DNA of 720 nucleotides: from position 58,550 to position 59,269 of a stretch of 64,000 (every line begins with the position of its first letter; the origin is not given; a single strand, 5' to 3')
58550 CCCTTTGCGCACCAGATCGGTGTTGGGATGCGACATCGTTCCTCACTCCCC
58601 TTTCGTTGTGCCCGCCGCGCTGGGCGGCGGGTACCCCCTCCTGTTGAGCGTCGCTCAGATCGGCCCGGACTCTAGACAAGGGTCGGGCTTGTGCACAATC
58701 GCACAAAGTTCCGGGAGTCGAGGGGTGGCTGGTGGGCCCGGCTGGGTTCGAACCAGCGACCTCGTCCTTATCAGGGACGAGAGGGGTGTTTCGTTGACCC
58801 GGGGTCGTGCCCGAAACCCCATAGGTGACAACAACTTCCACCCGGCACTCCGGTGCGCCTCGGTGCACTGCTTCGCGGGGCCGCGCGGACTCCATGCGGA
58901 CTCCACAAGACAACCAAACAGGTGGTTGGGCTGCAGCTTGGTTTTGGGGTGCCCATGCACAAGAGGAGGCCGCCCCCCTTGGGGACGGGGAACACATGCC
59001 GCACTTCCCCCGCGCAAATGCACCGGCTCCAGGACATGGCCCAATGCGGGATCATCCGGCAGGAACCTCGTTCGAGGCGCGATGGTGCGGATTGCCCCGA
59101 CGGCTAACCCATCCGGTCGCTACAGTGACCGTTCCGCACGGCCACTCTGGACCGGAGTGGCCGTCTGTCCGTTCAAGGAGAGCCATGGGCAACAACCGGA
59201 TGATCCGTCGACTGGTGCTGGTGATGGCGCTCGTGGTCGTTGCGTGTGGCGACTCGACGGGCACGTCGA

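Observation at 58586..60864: tRNA-Ile(GAU) with a second, partial copy of its 3' half 2 kb away: direct repeats bracketing a single lipoprotein gene (remnant integrative islet?)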

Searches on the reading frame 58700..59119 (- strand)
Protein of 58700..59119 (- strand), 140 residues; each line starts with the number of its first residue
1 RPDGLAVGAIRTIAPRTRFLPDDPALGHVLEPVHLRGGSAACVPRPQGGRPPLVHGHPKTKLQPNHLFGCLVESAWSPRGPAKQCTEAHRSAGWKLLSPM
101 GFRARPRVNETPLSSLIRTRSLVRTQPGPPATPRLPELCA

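Call 38: search_protein_families(library=pfam, proteins=[window:58700-59119:-, window:58701-59051:-], max_evalue=1)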
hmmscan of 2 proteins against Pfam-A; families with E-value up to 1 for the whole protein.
seq(140 aa): 0 families

seq(117 aa): 0 families

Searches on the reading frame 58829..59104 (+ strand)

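Call 38: search_protein_families(library=pfam, proteins=[window:58829-59104:+], max_evalue=1)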
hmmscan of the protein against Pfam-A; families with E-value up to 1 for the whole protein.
seq(92 aa): 1 family
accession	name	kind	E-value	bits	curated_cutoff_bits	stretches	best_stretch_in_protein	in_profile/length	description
PF16905.10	GPHH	-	0.016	15.5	26.8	1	43-70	25-51/54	Voltage-dependent L-type calcium channel, IQ-associated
